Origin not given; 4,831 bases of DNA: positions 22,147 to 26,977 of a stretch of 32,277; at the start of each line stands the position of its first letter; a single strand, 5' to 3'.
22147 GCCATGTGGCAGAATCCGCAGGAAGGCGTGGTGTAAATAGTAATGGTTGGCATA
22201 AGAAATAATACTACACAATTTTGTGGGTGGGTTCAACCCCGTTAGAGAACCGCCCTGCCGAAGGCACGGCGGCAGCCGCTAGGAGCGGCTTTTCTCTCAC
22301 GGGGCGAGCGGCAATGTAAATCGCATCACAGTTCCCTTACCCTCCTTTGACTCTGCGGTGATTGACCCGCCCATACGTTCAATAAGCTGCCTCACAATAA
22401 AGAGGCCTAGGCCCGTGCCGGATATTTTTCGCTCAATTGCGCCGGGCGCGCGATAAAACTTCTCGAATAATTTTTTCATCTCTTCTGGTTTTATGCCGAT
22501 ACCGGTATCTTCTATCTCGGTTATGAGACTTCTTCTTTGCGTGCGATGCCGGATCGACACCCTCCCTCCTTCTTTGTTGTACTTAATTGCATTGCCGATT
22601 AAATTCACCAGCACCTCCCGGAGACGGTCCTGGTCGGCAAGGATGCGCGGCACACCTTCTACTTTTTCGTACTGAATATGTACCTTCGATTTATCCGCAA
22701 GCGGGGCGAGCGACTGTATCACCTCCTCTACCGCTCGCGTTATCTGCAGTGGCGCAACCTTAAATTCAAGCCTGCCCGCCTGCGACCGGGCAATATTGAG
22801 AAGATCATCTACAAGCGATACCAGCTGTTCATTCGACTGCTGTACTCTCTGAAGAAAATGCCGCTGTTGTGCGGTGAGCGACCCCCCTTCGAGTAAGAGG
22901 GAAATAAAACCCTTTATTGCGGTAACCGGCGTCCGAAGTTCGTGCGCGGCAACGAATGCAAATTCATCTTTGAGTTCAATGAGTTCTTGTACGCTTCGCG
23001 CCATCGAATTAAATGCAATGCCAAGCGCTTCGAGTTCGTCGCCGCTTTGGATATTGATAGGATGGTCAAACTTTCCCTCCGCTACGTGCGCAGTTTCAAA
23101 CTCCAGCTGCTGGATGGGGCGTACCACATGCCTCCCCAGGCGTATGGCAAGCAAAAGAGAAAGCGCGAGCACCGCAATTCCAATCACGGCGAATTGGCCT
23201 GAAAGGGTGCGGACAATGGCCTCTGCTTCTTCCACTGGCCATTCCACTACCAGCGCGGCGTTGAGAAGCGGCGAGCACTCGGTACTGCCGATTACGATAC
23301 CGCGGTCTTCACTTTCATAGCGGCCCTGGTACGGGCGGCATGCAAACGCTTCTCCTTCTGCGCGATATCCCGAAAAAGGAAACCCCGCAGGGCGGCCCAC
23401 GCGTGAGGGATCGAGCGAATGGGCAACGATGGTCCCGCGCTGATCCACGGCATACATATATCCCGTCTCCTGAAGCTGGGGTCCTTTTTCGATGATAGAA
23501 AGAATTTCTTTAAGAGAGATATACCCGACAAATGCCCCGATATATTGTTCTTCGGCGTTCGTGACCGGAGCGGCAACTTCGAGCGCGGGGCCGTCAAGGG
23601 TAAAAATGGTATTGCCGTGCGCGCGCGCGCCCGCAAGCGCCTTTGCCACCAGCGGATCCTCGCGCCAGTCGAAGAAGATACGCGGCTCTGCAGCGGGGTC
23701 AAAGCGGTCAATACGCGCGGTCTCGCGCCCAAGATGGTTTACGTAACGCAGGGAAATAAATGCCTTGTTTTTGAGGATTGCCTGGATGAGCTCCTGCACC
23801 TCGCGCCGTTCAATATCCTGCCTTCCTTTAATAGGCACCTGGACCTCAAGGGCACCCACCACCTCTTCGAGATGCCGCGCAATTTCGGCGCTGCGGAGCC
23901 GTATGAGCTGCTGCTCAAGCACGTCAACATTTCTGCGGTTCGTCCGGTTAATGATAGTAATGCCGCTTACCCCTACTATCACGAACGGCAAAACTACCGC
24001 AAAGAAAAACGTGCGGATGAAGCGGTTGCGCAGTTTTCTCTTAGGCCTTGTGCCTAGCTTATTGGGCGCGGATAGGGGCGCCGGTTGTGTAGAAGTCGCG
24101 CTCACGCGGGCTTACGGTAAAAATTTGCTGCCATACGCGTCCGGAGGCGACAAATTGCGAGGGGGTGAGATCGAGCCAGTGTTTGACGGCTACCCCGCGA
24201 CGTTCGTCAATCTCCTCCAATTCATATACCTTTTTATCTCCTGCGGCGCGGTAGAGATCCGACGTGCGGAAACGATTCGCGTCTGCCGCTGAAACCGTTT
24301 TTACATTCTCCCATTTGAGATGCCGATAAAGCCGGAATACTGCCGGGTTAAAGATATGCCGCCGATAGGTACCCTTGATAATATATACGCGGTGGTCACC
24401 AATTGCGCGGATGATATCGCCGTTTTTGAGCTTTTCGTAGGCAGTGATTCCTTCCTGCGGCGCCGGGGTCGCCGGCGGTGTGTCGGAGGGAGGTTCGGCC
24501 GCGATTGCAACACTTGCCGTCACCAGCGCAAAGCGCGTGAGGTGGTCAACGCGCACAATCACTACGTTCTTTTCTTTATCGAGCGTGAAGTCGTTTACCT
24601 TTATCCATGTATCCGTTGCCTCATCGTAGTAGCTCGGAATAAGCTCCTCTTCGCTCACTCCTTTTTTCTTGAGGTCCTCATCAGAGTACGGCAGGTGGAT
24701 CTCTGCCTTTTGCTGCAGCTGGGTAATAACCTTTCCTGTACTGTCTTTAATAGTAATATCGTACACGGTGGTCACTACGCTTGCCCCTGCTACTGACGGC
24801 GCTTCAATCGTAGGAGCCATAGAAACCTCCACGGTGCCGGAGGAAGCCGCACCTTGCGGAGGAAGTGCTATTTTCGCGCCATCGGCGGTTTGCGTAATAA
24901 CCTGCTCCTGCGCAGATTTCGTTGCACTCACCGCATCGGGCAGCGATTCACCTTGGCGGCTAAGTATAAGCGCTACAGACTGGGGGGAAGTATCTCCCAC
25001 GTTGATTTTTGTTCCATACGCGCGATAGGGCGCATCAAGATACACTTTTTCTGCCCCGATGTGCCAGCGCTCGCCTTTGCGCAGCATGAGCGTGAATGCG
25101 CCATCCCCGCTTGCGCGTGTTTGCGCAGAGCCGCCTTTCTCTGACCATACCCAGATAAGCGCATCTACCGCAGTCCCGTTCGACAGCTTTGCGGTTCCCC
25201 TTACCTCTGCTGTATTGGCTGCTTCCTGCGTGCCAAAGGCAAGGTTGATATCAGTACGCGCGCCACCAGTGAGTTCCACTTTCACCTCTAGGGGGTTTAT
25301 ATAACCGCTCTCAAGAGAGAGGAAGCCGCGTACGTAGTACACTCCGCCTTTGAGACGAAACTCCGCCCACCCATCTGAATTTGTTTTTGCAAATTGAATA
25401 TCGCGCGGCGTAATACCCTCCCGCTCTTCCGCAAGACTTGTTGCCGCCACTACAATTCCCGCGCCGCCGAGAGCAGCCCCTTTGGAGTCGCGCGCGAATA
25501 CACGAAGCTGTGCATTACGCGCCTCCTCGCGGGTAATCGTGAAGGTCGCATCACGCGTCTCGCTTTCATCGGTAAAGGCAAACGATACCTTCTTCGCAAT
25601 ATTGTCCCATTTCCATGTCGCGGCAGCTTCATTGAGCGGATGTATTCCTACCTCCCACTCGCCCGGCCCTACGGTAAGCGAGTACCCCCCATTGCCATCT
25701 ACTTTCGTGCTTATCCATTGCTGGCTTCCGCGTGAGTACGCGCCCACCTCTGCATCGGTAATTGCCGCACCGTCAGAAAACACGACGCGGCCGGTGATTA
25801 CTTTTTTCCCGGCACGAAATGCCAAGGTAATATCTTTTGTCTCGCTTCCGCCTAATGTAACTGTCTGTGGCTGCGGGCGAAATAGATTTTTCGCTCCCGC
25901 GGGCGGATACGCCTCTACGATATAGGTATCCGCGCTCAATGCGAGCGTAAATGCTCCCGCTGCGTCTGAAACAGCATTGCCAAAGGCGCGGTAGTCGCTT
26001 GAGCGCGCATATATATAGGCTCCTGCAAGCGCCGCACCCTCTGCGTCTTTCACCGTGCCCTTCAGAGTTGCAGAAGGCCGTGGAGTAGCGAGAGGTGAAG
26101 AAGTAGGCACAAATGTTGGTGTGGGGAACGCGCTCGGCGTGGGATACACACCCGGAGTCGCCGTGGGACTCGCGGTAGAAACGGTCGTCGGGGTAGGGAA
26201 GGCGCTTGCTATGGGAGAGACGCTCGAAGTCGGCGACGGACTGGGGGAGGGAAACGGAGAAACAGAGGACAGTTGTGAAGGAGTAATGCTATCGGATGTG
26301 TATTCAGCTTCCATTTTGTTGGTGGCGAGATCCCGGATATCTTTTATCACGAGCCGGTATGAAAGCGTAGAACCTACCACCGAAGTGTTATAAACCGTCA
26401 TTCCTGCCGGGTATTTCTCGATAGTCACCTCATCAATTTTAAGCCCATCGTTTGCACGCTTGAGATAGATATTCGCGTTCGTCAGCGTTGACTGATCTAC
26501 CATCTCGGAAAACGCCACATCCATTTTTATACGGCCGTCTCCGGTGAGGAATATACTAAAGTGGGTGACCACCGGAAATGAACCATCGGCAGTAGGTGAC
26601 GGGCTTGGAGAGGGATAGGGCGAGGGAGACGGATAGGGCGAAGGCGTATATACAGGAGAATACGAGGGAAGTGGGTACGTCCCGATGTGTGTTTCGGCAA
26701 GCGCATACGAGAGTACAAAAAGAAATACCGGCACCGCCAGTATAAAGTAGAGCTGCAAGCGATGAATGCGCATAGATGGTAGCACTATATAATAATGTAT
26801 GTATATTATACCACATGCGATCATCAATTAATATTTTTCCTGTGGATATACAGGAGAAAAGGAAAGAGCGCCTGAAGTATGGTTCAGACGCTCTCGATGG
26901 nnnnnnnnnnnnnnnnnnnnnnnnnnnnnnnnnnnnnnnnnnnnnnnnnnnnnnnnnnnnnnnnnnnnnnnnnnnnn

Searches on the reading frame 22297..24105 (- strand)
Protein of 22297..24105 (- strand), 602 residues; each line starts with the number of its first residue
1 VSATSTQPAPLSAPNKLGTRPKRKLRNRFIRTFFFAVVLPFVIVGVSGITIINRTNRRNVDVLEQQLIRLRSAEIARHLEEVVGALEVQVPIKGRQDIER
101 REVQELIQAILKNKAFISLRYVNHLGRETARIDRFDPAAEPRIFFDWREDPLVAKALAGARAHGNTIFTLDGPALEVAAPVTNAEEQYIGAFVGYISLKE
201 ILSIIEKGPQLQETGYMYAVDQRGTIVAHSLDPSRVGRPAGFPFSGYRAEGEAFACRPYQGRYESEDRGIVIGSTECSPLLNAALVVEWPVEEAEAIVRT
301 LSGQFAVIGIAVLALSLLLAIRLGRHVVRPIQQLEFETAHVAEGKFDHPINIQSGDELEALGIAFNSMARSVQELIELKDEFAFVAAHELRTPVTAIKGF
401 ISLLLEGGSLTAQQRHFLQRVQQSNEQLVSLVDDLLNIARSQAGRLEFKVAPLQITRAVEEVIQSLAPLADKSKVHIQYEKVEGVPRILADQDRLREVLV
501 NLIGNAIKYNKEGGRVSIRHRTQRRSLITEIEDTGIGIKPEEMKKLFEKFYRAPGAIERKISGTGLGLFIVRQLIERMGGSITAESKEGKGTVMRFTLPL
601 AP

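Call 11: search_protein_families(library=pfam, proteins=[window:22297-24105:-])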
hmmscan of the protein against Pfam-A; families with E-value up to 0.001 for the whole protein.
window:22297-24105:- (602 aa): 6 families
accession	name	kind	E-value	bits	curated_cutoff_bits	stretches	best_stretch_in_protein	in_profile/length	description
PF02518.31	HATPase_c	-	7.3e-32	110.5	26.4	1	491-601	2-110/111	Histidine kinase-, DNA gyrase B-, and HSP90-like ATPase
PF00512.31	HisKA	-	1e-17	64.4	26.9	1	379-444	2-66/66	His Kinase A (phospho-acceptor) domain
PF00672.30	HAMP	-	6.4e-11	42.8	25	1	323-373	2-52/53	HAMP domain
PF02743.24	dCache_1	-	5.1e-08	33.2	45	1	96-232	43-193/240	Cache domain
PF13581.12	HATPase_c_2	-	2.8e-05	24.5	27.4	1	496-595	37-126/127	Histidine kinase-like ATPase domain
PF17203.10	sCache_3_2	-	7.7e-05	23.2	28.4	0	200-239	42-77/140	Single cache domain 3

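Call 25: find_homologous_proteins(query=window:22297-24105:-, max_evalue=1e-30)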
Query window:22297-24105:- (602 aa): 138 proteins with E <= 1e-30 among 8000 candidates; the best 120 are listed.
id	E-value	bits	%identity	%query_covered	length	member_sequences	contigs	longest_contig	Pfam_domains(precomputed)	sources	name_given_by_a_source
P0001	0.0e+0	1307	100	100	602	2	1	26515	PF00672.31,PF02743.25,PF02518.32,PF00512.32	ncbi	-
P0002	1.5e-119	418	41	96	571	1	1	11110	PF00672.31,PF17201.11,PF02743.25,PF02518.32,PF00512.32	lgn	-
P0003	8.0e-113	396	38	96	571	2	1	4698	PF00672.31,PF02743.25,PF02518.32,PF00512.32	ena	-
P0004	1.8e-112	395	39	96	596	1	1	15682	PF00672.31,PF17201.11,PF02743.25,PF02518.32,PF00512.32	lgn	-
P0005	4.6e-107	377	35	96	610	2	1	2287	PF00672.31,PF17201.11,PF02743.25,PF02518.32,PF08269.18,PF00512.32,PF17203.11,PF17200.11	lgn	-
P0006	7.0e-107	376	39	95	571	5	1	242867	PF00672.31,PF02743.25,PF02518.32,PF00512.32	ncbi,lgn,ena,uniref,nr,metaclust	ncbi:MAG: hypothetical protein A2751_01560 [Candidatus Doudnabacteria bacterium RIFCSPHIGHO2_01_FULL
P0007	1.5e-106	375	37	97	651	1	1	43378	PF00672.31,PF17201.11,PF02743.25,PF02518.32,PF00512.32,PF17203.11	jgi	jgi:signal transduction histidine kinase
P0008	4.4e-106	374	38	97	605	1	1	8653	PF00672.31,PF02743.25,PF02518.32,PF00512.32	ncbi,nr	ncbi:MAG: sensor histidine kinase [bacterium]|nr:sensor histidine kinase [bacterium]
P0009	1.6e-105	372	39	97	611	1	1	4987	PF00672.31,PF02743.25,PF02518.32,PF00512.32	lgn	-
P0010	4.0e-105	370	35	96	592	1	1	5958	PF00672.31,PF02743.25,PF02518.32,PF00512.32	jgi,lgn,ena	-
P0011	1.5e-98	349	36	94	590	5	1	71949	PF00672.31,PF17201.11,PF02743.25,PF02518.32,PF00512.32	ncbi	-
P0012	7.5e-98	346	36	96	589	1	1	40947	PF00672.31,PF17201.11,PF02743.25,PF02518.32,PF00512.32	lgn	-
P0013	4.2e-97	344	36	96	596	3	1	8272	PF00672.31,PF17201.11,PF02743.25,PF02518.32,PF00512.32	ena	-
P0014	1.6e-96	342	36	91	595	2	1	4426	PF00672.31,PF17201.11,PF02743.25,PF02518.32,PF00512.32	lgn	-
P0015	1.6e-92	329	36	97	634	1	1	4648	PF00672.31,PF17201.11,PF02743.25,PF02518.32,PF00512.32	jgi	-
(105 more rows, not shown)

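Call 26: find_encoding_contigs(protein=P0001, flank=1000, max_places=4)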
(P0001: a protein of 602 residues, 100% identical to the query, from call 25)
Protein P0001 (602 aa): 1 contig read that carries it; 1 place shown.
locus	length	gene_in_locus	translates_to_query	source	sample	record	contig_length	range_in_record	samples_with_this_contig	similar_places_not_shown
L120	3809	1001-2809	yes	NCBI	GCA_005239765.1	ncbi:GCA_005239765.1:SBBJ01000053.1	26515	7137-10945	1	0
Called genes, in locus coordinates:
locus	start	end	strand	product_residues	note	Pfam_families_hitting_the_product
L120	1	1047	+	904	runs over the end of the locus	-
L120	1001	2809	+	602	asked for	PF02743:dCache_1, PF00672:HAMP, PF00512:HisKA, PF02518:HATPase_c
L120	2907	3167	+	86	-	PF05768:Glrx-like (weak), PF00462:Glutaredoxin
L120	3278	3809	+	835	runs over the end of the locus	PF00690:Cation_ATPase_N, PF00122:E1-E2_ATPase, PF00702:Hydrolase, PF00689:Cation_ATPase_C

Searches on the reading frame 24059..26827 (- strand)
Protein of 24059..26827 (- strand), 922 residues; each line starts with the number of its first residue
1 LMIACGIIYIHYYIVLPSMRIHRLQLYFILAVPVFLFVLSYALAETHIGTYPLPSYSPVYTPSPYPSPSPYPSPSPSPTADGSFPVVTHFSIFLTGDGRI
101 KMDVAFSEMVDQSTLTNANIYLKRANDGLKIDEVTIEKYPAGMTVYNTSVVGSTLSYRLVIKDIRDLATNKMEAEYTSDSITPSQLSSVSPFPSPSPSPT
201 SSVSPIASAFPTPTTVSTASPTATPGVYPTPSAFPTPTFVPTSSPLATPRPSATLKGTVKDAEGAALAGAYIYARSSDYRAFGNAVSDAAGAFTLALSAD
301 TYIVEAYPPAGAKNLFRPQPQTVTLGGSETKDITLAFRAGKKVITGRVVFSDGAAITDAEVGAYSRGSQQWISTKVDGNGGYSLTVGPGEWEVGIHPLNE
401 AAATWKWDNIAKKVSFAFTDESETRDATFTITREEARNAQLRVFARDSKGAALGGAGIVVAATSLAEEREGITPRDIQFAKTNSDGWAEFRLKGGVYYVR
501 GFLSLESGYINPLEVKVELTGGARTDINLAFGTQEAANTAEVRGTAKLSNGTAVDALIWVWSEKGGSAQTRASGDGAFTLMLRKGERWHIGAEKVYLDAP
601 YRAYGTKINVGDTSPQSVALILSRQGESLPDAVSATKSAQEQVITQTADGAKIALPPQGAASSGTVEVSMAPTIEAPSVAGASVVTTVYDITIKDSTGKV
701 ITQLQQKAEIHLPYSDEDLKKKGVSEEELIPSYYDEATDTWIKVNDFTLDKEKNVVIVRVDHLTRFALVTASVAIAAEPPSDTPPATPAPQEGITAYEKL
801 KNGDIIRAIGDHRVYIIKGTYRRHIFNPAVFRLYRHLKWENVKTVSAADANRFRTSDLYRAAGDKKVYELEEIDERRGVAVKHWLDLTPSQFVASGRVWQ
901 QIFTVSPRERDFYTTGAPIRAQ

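Call 11: search_protein_families(library=pfam, proteins=[window:24059-26827:-])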
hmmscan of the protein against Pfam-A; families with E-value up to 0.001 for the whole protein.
window:24059-26827:- (922 aa): 1 family
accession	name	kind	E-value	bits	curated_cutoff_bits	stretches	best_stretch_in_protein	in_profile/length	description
PF13620.12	CarboxypepD_reg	-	3.3e-18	66.3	32.3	2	254-335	1-81/82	Carboxypeptidase regulatory-like domain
